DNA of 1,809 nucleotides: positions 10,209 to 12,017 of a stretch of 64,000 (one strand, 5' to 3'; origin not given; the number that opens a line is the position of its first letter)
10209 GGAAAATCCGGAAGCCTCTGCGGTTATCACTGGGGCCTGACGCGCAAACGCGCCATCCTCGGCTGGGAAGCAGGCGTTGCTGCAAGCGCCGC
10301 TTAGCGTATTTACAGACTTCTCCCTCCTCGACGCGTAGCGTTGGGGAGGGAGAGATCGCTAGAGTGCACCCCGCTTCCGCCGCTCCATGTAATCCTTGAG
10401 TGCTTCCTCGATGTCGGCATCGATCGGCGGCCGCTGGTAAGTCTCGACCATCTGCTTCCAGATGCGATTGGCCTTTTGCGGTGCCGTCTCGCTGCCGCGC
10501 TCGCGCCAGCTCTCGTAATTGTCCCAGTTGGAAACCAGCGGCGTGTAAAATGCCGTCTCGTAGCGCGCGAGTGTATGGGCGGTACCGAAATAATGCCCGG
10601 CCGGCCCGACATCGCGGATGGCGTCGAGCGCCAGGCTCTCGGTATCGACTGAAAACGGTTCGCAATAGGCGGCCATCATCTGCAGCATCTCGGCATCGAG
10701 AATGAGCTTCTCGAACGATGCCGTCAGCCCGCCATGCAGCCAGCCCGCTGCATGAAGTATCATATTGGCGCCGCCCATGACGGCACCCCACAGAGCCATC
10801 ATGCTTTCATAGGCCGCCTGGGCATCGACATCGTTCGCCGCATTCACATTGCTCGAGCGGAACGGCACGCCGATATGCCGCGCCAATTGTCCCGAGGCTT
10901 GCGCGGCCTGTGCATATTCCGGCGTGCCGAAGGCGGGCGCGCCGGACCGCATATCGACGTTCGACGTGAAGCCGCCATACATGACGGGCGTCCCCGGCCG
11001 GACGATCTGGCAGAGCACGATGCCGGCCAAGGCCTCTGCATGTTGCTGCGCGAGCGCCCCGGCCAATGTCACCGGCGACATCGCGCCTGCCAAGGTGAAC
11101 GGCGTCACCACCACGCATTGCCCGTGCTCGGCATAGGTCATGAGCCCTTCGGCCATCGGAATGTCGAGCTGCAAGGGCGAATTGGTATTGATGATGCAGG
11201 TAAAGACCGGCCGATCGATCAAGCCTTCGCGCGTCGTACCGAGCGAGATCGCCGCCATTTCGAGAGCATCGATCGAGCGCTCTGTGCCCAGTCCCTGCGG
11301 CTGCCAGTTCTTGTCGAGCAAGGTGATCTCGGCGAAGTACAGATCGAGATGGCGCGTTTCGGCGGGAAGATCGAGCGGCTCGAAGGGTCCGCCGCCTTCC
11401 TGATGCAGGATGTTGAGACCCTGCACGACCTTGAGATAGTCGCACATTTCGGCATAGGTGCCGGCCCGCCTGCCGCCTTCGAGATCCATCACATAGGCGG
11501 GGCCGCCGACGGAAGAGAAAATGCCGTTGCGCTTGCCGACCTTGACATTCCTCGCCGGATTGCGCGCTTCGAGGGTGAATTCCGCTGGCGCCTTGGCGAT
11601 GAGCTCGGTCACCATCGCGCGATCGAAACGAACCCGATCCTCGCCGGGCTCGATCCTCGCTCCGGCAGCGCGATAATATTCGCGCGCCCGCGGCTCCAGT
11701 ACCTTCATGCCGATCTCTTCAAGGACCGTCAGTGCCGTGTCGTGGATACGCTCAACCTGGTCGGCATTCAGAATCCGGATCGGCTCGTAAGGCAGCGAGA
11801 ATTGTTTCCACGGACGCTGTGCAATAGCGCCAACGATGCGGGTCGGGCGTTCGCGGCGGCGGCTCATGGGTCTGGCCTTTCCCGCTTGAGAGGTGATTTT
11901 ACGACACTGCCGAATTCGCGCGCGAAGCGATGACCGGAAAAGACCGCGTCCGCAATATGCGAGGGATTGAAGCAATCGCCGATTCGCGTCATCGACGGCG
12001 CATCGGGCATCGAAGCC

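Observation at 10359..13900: Non-pyrrolysine MttB-superfamily methyltransferase next to a TMADH/StcD-like flavoprotein: candidate quaternary-amine demethylation module with no corrinoid partner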

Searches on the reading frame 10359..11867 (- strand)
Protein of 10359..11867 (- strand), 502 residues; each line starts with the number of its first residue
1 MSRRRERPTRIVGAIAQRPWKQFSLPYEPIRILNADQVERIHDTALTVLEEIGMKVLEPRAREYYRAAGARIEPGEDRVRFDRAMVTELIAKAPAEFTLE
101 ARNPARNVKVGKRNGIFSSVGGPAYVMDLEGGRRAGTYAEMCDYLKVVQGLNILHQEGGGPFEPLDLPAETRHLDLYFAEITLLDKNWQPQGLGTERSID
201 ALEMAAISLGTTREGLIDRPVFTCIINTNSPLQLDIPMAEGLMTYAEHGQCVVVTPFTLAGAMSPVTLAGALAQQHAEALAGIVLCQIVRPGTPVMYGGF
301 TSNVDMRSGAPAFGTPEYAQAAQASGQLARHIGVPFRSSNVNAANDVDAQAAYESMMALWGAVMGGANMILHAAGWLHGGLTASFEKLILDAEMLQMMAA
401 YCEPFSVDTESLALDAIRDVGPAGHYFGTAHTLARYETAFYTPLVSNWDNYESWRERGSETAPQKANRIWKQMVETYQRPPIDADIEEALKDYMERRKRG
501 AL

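Call 3: search_protein_families(library=pfam, proteins=[window:10359-11867:-], max_evalue=0.01)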
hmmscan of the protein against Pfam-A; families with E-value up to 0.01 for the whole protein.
window:10359-11867:- (502 aa): 1 family
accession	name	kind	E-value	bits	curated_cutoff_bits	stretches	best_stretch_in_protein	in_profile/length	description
PF06253.16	MTTB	-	5.3e-195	648.6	25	1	3-499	4-497/500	Trimethylamine methyltransferase (MTTB)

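Call 4: search_protein_families(library=ncbifam, proteins=[window:10359-11867:-], max_evalue=0.01)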
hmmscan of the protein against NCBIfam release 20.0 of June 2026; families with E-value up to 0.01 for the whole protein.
window:10359-11867:- (502 aa): 1 family
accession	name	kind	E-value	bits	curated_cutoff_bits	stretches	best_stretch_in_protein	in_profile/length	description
TIGR02369.2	trimeth_pyl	equivalog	1.6e-89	300.6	525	1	31-495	4-466/469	[trimethylamine--corrinoid protein] Co-methyltransferase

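Call 6: find_homologous_proteins(query=window:10359-11867:-, max_evalue=1e-20)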
Query window:10359-11867:- (502 aa): 8000 proteins with E <= 1e-20 among 8000 candidates; the best 120 are listed.
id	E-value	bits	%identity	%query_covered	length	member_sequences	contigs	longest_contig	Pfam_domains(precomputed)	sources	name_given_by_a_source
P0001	0.0e+0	1093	95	100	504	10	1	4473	PF06253.17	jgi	jgi:trimethylamine--corrinoid protein Co-methyltransferase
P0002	0.0e+0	1093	94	100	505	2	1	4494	PF06253.17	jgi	jgi:trimethylamine--corrinoid protein Co-methyltransferase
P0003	0.0e+0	1090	95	100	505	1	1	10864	PF06253.17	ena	-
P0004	0.0e+0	1083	94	100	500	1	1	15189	PF06253.17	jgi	-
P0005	0.0e+0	1080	93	100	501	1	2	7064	PF06253.17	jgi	jgi:trimethylamine---corrinoid protein Co-methyltransferase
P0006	0.0e+0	1079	93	100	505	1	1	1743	PF06253.17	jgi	jgi:trimethylamine--corrinoid protein Co-methyltransferase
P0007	0.0e+0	1071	92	100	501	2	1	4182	PF06253.17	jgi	jgi:trimethylamine--corrinoid protein Co-methyltransferase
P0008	4.1e-285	964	82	100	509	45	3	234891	PF06253.17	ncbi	-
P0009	6.8e-285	963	82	100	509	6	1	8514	PF06253.17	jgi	-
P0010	9.3e-283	956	82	99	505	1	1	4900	PF06253.17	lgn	-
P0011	2.9e-282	954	81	99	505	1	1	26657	PF06253.17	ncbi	-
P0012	1.1e-281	952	81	99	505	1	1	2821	PF06253.17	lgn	-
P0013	5.9e-275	930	80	99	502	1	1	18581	PF06253.17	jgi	jgi:trimethylamine--corrinoid protein Co-methyltransferase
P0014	2.6e-273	925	81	98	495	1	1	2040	PF06253.17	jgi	jgi:trimethylamine---corrinoid protein Co-methyltransferase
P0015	8.8e-273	923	79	100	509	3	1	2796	PF06253.17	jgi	jgi:trimethylamine--corrinoid protein Co-methyltransferase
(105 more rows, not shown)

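Call 9: find_encoding_contigs(protein=P0004, flank=10000, max_places=3)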
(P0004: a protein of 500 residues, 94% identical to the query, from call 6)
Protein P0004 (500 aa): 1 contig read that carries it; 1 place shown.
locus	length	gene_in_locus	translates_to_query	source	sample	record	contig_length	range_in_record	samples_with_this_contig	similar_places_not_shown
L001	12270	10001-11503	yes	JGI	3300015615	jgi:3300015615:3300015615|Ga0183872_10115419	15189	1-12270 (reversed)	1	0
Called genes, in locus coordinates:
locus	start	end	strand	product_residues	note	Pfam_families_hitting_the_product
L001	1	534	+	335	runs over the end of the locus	PF02562:PhoH, PF13604:AAA_30 (weak), PF13245:AAA_19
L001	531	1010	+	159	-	PF02130:YbeY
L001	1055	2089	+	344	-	PF00571:CBS, PF03471:CorC_HlyC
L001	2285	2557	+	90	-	PF04480:DUF559, PF18741:MTES_1575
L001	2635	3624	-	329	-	PF00389:2-Hacid_dh, PF02826:2-Hacid_dh_C, PF03446:NAD_binding_2 (weak)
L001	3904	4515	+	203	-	PF06347:SH3_4, PF08239:SH3_3 (weak), PF06347:SH3_4, PF08239:SH3_3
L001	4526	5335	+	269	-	PF00248:Aldo_ket_red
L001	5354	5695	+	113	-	PF01050:MannoseP_isomer, PF07883:Cupin_2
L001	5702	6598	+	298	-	PF00480:ROK, PF02685:Glucokinase (weak)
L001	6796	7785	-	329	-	PF01408:GFO_IDH_MocA, PF02894:GFO_IDH_MocA_C, PF22725:GFO_IDH_MocA_C3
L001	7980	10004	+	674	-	PF00724:Oxidored_FMN, PF07992:Pyr_redox_2 (weak), PF00070:Pyr_redox (weak), PF00890:FAD_binding_2 (weak), PF03486:HI0933_like (weak), PF07992:Pyr_redox_2, PF12831:FAD_oxidored (weak), PF13450:NAD_binding_8 (weak)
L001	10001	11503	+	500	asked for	PF06253:MTTB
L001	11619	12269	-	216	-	?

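Call 10: find_encoding_contigs(protein=P0008, flank=10000, max_places=3)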
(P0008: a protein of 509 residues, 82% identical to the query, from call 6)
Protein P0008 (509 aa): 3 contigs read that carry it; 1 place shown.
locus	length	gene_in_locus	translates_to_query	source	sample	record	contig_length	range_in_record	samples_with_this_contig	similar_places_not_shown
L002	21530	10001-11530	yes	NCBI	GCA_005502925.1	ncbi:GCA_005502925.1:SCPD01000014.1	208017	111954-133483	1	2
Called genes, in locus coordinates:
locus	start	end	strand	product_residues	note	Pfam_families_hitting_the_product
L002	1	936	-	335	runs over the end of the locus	PF00532:Peripla_BP_1, PF13407:Peripla_BP_4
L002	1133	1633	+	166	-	PF00903:Glyoxalase, PF13669:Glyoxalase_4 (faint)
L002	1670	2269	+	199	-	PF00258:Flavodoxin_1, PF03358:FMN_red, PF12724:Flavodoxin_5 (faint)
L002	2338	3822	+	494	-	PF00370:FGGY_N, PF02782:FGGY_C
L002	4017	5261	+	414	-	PF11899:DUF3419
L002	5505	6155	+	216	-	PF01209:Ubie_methyltran, PF13489:Methyltransf_23, PF05175:MTS (weak), PF13649:Methyltransf_25, PF13847:Methyltransf_31, PF08241:Methyltransf_11, PF08242:Methyltransf_12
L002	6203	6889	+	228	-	PF01914:MarC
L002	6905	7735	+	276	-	PF20434:BD-FAE, PF07859:Abhydrolase_3 (weak), PF12697:Abhydrolase_6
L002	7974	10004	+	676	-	PF00724:Oxidored_FMN, PF00070:Pyr_redox (faint), PF00890:FAD_binding_2 (weak), PF03486:HI0933_like (weak), PF07992:Pyr_redox_2, PF12831:FAD_oxidored (weak), PF13450:NAD_binding_8 (weak)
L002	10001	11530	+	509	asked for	PF06253:MTTB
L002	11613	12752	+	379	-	-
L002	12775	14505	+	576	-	PF00664:ABC_membrane, PF00005:ABC_tran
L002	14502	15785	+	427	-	PF25919:BSH_CusB (faint), PF00364:Biotin_lipoyl (faint), PF25917:BSH_RND (weak), PF25935:BSH_LcnD (weak), PF25973:BSH_CzcB (weak), PF25994:HH_AprE, PF26002:Beta-barrel_AprE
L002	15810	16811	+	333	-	PF00353:HemolysinCabind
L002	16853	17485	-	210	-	PF00440:TetR_N, PF17940:TetR_C_31 (weak), PF13977:TetR_C_6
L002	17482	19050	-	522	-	PF00496:SBP_bac_5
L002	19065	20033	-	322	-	PF00005:ABC_tran, PF13304:AAA_21 (faint), PF13401:AAA_22 (faint), PF08352:oligo_HPY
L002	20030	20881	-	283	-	PF00005:ABC_tran, PF13304:AAA_21, PF08352:oligo_HPY (weak)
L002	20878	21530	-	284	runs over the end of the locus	PF12911:OppC_N, PF00528:BPD_transp_1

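Call 16: search_solved_structures(query=L001:7980-10001:+, max_evalue=1e-10)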
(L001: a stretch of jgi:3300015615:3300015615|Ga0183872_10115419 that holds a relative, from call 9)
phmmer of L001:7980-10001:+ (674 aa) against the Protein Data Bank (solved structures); distinct sequences matched with E-value up to 1e-10: 135 (the best 60 are shown).
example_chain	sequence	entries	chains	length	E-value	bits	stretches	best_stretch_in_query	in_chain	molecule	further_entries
3k30_A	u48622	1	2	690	1.3e-200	671.2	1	5-664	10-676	Histamine dehydrogenase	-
6de6_A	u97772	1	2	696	4e-187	626.7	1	1-660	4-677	Histamine dehydrogenase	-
6l6j_A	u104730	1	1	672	2e-181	607.9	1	1-661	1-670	Oxidored_FMN domain-containing protein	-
1djq_A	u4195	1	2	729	7.8e-152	510.1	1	2-573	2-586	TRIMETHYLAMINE DEHYDROGENASE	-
1djn_A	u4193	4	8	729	2.7e-151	508.3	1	2-573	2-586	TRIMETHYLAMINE DEHYDROGENASE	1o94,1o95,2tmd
6qkg_A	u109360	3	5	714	4.2e-40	140.9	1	48-655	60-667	NCR A | NCR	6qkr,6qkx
1ps9_A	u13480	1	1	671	2.2e-33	118.7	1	6-489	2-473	2,4-dienoyl-CoA reductase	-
3krz_A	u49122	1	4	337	3.6e-27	98.1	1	8-338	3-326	NADH:flavin oxidoreductase/NADH oxidase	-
3kru_A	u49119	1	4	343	3.8e-27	98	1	8-338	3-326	NADH:flavin oxidoreductase/NADH oxidase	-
3gr7_A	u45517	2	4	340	6.9e-26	93.9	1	48-330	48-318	NADPH dehydrogenase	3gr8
8vcn_A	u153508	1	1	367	3.3e-25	91.7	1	6-333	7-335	N-ethylmaleimide reductase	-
6gi8_A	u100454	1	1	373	2e-24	89.1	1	8-335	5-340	Pentaerythritol tetranitrate reductase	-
4ot7_A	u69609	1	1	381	2.4e-24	88.8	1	7-334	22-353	NADH:flavin oxidoreductase/NADH oxidase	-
3p67_A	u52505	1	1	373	2.8e-24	88.6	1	8-335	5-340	Pentaerythritol tetranitrate reductase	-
3p8j_A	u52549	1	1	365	2.9e-24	88.5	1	8-335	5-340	Pentaerythritol tetranitrate reductase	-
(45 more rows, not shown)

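Call 17: search_solved_structures(query=window:10359-11867:-, max_evalue=0.00001)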
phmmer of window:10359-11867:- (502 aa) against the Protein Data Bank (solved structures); distinct sequences matched with E-value up to 0.00001: 5.
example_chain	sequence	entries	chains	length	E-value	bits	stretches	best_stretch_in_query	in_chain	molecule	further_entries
4yyc_A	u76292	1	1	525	1.7e-109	369.6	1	30-499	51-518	Putative trimethylamine methyltransferase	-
2qne_A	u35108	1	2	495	1.5e-103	350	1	30-497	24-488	Putative methyltransferase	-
9yce_A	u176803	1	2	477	1.7e-103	349.8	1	31-497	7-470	Glycine betaine methyltransferase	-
7xcl_A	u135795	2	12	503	5.7e-42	146.9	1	211-495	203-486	Trimethylamine methyltransferase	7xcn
7xcm_A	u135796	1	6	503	6.9e-42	146.6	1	211-495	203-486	Trimethylamine methyltransferase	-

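Call 19: find_related_loci(query=window:10359-11867:-, collection=genome_contigs, flank=10000)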
Query window:10359-11867:- (502 aa) in genome_contigs; peptide patterns used: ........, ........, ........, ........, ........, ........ (x = any residue, [..] = any of these).
599 stretches matched a pattern (row limit reached: there are more); 594 encode a relative of the query (tblastn E <= 1e-3); the best 80 are kept; 80 distinct loci.
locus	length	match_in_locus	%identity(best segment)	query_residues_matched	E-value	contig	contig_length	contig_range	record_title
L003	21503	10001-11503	95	1-501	0e+0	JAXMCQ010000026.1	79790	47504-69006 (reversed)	MAG: Hyphomicrobiales bacterium isolate STL-PRO14 C2.27.fa-26, whole genome shotgun sequence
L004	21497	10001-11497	83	2-500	0e+0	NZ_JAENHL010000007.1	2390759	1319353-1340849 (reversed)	Taklimakanibacter albus strain YIM B02566 GCM70020045_7, whole genome shotgun sequence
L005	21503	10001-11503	82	2-502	0e+0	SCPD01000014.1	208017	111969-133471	Rhizobiales bacterium Y(2018) NODE_14_length_208017_cov_15.008696, whole genome shotgun sequence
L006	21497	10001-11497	82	3-501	0e+0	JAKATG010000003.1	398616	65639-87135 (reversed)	MAG: Proteobacteria bacterium isolate YP2.bin35 NODE_13_length_398616_cov_9.111682, whole genome shotgun sequence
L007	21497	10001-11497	82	2-500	0e+0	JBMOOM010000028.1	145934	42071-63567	MAG: Pseudomonadota bacterium isolate Betzabe_MAG102 MAG102_28, whole genome shotgun sequence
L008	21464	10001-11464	82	13-500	0e+0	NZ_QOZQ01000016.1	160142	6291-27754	Taklimakanibacter lacteus strain SYSU D60012 s1058_Contig16, whole genome shotgun sequence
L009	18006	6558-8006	82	13-495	0e+0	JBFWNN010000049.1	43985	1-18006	MAG: Parvibaculaceae bacterium isolate CA_2019_TPBF_113 NODE_5228_length_43985_cov_7.970404_TPBF, whole genome shotgun s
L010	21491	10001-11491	77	3-499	0e+0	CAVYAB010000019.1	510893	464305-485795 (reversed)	MAG: uncultured Alphaproteobacteria bacterium isolate MFD01561.bin.2.42 genome assembly, contig: contig_2288, whole geno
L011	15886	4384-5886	75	2-499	0e+0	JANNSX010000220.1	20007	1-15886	MAG: Hyphomicrobiaceae bacterium isolate SOY_31_metabat_122 SOY_31_k141_2634276, whole genome shotgun sequence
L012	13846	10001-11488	75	3-498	0e+0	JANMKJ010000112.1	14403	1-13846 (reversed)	MAG: Rhodobiaceae bacterium isolate OTE_64_metabat_18 OTE_64_k141_2211683, whole genome shotgun sequence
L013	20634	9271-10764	74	1-498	0e+0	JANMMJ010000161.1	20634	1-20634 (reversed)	MAG: Hyphomicrobiales bacterium isolate OTE_58_metabat_531 OTE_58_k141_4284787, whole genome shotgun sequence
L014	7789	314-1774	76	13-499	0e+0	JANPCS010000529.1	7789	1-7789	MAG: Hyphomicrobiales bacterium isolate VAR_78_metabat_482 VAR_78_k141_2471732, whole genome shotgun sequence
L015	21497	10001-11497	74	2-500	0e+0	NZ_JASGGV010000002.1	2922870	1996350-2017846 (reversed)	MAG: Aestuariivirga sp. isolate 5N101 JMF-2111-06-0005.ont.bin.101_1, whole genome shotgun sequence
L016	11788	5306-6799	75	2-499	0e+0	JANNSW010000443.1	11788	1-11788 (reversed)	MAG: Hyphomicrobiaceae bacterium isolate SOY_31_metabat_124 SOY_31_k141_2111701, whole genome shotgun sequence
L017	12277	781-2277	74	2-499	0e+0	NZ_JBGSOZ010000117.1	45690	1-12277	MAG: Aestuariivirga sp. isolate JTS-AC292 k141_3170778, whole genome shotgun sequence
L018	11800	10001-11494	74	3-499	0e+0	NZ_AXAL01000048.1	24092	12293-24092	Mesorhizobium loti CJ3sym A3A9DRAFT_scaffold_46.47_C, whole genome shotgun sequence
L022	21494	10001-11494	74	3-499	0e+0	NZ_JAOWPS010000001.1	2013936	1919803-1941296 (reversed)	Mesorhizobium sp. YC-39 YC.39_ctg001, whole genome shotgun sequence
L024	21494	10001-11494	73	3-499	0e+0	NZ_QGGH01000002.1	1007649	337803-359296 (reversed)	Mesorhizobium loti strain DSM 2626 Ga0215673_102, whole genome shotgun sequence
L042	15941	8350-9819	69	10-499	0e+0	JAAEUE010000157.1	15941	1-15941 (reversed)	MAG: Alphaproteobacteria bacterium isolate Vin_25 VinG_CONTIG1367754, whole genome shotgun sequence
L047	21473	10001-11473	70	6-498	0e+0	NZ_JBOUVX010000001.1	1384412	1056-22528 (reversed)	Palleronia sp. KMU-117 1, whole genome shotgun sequence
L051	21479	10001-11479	68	6-498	0e+0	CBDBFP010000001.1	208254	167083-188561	MAG: Hyphomicrobiales bacterium isolate 34cef785-5a36-4f6a-861f-25d9cff260ce genome assembly, contig: contig_1, whole ge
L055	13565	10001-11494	67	2-498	0e+0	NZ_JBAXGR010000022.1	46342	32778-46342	MAG: Aestuariivirga sp. isolate ELA302 MAG302_22, whole genome shotgun sequence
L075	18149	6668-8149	66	3-498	0e+0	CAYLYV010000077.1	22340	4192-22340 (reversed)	MAG TPA_asm: uncultured Cypionkella sp. isolate SRP302447_co3_40 genome assembly, contig: NODE_6346_length_22340_cov_9.0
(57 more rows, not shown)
